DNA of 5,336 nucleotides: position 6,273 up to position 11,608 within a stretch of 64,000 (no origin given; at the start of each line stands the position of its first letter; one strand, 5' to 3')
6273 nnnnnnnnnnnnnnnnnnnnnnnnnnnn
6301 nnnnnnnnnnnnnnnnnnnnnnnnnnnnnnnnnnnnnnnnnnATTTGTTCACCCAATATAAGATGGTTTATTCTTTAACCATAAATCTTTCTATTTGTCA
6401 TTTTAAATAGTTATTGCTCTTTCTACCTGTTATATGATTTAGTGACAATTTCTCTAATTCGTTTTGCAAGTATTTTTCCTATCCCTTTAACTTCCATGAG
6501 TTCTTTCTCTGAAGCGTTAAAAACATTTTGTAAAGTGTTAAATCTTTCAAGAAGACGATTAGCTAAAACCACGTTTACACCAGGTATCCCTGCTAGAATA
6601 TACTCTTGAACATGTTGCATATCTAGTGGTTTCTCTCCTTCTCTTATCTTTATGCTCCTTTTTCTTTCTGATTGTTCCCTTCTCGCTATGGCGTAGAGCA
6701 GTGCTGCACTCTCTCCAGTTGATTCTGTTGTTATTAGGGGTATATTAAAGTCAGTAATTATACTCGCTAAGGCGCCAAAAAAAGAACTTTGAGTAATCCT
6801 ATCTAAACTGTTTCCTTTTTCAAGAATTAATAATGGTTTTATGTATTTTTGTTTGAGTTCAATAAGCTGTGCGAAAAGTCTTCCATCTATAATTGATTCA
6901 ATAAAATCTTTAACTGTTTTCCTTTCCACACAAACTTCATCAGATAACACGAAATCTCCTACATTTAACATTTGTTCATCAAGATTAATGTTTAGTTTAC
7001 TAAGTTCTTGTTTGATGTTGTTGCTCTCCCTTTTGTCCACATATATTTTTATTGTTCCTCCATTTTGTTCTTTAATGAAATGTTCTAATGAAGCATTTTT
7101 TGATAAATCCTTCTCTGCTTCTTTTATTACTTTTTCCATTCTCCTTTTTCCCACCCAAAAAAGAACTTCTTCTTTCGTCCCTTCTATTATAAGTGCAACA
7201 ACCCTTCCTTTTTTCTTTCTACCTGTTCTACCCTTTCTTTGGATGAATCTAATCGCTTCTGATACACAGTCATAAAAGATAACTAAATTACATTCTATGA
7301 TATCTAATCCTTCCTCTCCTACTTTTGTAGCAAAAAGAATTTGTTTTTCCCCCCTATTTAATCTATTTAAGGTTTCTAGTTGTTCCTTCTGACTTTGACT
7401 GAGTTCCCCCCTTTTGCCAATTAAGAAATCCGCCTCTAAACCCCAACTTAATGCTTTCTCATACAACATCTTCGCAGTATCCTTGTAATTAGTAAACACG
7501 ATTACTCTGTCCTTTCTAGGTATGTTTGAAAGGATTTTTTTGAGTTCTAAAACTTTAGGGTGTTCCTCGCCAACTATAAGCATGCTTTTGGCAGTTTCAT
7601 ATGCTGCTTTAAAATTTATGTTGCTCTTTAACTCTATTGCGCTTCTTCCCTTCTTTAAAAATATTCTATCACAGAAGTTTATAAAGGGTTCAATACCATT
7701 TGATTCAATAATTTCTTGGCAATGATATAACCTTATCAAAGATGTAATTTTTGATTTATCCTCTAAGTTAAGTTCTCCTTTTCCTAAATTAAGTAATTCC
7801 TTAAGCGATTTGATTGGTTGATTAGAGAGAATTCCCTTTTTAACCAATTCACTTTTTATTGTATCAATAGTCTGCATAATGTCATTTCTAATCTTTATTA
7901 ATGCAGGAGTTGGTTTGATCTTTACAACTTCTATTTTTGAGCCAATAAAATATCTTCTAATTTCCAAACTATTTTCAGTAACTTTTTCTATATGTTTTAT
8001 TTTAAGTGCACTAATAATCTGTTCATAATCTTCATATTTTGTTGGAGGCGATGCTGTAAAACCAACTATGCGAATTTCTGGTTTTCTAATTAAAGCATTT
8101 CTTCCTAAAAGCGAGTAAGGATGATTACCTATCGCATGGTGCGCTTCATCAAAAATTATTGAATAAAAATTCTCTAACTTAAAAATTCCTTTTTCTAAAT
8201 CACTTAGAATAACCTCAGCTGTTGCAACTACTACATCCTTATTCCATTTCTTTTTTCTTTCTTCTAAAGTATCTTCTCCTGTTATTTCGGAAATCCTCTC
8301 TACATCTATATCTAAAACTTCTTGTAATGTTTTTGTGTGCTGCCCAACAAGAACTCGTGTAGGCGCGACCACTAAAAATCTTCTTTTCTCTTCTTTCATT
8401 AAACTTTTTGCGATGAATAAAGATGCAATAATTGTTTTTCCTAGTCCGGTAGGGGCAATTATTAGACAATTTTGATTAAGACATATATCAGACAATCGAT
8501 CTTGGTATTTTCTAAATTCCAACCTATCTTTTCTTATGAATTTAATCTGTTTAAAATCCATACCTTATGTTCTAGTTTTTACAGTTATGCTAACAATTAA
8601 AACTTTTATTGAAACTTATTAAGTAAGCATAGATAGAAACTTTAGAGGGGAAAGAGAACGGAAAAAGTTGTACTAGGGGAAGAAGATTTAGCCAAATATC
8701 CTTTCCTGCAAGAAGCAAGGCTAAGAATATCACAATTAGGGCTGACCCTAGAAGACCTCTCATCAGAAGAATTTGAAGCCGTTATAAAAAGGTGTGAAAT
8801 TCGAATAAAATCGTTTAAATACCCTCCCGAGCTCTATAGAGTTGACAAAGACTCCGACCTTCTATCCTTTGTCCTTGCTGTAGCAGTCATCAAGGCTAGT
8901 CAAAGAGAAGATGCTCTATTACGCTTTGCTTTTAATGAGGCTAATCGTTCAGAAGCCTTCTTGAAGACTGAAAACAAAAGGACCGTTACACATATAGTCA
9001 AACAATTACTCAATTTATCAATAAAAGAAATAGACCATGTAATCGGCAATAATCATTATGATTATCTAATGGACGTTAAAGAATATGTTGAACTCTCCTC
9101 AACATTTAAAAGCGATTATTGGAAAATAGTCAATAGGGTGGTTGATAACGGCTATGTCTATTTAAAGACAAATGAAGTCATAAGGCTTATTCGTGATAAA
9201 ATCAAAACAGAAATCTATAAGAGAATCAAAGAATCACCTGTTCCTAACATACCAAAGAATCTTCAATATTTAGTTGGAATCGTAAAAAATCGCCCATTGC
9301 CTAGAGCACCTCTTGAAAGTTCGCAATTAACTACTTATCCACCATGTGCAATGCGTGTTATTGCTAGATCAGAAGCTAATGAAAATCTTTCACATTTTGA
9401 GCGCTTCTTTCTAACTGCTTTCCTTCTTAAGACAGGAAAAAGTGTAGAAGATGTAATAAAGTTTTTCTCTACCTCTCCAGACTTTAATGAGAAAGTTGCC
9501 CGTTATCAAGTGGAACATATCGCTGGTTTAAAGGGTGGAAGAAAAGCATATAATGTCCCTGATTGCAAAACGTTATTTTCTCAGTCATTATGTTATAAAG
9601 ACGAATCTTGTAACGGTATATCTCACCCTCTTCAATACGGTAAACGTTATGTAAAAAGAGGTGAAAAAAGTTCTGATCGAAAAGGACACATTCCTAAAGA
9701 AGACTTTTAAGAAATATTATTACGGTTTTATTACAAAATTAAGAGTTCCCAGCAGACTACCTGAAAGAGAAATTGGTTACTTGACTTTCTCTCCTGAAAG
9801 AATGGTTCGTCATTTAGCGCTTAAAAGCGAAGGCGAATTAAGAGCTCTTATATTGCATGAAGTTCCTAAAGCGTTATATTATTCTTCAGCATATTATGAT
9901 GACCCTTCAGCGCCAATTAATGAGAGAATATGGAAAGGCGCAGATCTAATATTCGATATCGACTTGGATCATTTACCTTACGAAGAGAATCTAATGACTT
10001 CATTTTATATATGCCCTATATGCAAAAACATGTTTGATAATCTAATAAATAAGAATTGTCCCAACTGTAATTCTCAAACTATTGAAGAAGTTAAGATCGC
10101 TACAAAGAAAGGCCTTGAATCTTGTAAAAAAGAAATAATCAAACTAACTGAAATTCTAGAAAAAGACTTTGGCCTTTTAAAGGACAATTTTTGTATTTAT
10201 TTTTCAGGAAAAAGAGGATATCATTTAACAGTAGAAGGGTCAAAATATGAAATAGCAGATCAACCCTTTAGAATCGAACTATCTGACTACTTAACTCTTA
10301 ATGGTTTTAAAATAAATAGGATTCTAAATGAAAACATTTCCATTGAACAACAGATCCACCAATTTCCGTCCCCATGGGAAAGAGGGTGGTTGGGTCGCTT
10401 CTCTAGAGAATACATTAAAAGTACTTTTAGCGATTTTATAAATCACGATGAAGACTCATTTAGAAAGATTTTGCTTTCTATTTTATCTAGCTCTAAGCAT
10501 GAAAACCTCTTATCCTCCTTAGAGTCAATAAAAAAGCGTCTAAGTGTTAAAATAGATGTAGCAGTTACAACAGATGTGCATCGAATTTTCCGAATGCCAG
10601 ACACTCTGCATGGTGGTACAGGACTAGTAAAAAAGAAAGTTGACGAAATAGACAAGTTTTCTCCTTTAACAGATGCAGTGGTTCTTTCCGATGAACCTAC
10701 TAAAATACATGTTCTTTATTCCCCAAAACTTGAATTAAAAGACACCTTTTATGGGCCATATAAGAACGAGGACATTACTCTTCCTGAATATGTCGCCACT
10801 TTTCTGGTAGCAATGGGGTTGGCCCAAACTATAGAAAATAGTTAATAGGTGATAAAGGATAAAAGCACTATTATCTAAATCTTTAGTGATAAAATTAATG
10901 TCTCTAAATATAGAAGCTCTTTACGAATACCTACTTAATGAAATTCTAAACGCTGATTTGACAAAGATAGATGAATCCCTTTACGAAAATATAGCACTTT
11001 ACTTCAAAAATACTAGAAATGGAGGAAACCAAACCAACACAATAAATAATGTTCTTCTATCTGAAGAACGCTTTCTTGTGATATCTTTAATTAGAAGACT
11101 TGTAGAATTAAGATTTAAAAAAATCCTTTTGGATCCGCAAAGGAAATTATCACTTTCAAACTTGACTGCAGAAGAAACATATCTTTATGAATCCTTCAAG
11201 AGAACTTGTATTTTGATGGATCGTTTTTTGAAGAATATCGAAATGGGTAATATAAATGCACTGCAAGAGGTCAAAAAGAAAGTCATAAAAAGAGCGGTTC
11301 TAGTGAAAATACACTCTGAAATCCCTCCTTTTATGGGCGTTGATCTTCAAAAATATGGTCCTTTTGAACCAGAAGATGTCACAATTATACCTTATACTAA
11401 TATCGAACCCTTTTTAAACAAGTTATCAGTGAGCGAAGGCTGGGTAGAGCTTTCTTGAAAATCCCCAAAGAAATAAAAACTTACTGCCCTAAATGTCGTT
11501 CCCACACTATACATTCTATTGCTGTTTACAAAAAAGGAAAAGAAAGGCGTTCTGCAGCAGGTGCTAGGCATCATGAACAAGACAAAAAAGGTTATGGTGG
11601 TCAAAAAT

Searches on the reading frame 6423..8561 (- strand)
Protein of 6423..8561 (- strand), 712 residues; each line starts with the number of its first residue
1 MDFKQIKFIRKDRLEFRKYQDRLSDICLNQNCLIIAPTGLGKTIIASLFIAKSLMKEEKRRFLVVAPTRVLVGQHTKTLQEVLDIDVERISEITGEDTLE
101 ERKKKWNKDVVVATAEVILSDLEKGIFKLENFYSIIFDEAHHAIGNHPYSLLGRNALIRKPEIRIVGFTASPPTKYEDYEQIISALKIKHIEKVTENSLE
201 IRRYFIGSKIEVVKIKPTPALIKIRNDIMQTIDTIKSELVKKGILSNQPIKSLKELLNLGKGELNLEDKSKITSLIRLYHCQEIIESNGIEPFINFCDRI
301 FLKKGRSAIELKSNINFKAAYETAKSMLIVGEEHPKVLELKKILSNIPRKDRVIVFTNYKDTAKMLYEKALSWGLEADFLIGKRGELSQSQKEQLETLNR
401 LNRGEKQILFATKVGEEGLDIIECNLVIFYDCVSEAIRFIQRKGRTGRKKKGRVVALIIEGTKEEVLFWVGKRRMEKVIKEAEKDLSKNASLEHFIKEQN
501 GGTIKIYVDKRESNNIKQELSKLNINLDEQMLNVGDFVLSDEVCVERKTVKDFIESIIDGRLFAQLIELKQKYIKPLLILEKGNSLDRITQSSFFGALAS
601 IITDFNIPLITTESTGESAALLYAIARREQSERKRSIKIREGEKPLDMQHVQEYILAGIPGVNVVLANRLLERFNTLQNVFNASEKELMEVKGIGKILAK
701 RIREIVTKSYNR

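Call 50: search_protein_families(library=pfam, max_evalue=0.00001, proteins=[window:6423-8561:-])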
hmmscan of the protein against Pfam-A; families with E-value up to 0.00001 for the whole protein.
window:6423-8561:- (712 aa): 7 families
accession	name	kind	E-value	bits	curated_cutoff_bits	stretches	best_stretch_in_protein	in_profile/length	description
PF02732.21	ERCC4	-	1.2e-26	93.8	24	1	508-624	1-139/140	ERCC4 domain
PF00270.35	DEAD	-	6.1e-25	88.3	26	1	18-178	2-166/167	DEAD/DEAH box helicase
PF00271.37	Helicase_C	-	1.4e-23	83.7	23.5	1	337-449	3-109/110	Helicase conserved C-terminal domain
PF04851.21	ResIII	-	8.1e-21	75.1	22.5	1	14-173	2-163/164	Type III restriction enzyme, res subunit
PF14520.12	HHH_5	-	1.5e-11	45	27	1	656-704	4-53/57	Helix-hairpin-helix domain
PF12826.13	HHH_2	-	3.1e-09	37.3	27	1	658-711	7-60/64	Helix-hairpin-helix motif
PF00633.29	HHH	-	1.2e-06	28.5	24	1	676-705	1-30/30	Helix-hairpin-helix motif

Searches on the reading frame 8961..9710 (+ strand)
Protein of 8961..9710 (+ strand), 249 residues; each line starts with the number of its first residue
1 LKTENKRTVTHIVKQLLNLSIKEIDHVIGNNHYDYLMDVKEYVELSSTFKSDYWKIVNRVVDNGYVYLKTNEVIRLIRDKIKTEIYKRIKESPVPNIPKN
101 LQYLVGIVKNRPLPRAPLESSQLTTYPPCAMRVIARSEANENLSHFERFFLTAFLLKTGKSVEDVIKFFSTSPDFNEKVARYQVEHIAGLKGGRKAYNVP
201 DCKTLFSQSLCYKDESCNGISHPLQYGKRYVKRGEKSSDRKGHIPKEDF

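Call 50: search_protein_families(library=pfam, max_evalue=0.00001, proteins=[window:8961-9710:+])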
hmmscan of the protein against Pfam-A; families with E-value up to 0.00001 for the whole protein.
window:8961-9710:+ (249 aa): 1 family
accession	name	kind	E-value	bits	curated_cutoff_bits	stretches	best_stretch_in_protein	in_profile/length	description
PF04104.19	DNA_primase_lrg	-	6e-27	95.1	22.4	1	35-209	3-195/266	Eukaryotic and archaeal DNA primase, large subunit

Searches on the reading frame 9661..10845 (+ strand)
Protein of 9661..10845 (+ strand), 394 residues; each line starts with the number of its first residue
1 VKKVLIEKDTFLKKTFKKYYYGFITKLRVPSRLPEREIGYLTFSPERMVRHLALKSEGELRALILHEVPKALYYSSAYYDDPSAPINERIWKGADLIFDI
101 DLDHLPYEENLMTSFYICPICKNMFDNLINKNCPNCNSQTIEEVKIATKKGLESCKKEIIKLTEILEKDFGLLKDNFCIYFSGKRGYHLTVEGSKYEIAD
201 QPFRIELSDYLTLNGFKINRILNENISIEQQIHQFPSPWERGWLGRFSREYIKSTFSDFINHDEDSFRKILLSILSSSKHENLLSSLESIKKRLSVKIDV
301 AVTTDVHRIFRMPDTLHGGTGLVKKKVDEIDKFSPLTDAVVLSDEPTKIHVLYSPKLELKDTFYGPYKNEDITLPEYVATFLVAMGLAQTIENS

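Call 50: search_protein_families(library=pfam, max_evalue=0.00001, proteins=[window:9661-10845:+])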
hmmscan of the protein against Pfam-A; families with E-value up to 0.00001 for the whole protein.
window:9661-10845:+ (394 aa): 1 family
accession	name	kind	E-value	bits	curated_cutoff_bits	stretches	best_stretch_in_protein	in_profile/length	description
PF01896.25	DNA_primase_S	-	6.8e-13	49.7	26.8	1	152-328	21-162/163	DNA primase small subunit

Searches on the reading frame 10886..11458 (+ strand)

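Call 33: search_protein_families(library=pfam, proteins=[window:10886-11458:+])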
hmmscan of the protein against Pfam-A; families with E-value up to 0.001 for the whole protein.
window:10886-11458:+ (190 aa): 1 family
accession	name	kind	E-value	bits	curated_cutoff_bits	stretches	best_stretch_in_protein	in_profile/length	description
PF22090.1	Gins51_C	-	7.9e-10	38.8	27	1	138-172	1-35/48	Gins51, C-terminal domain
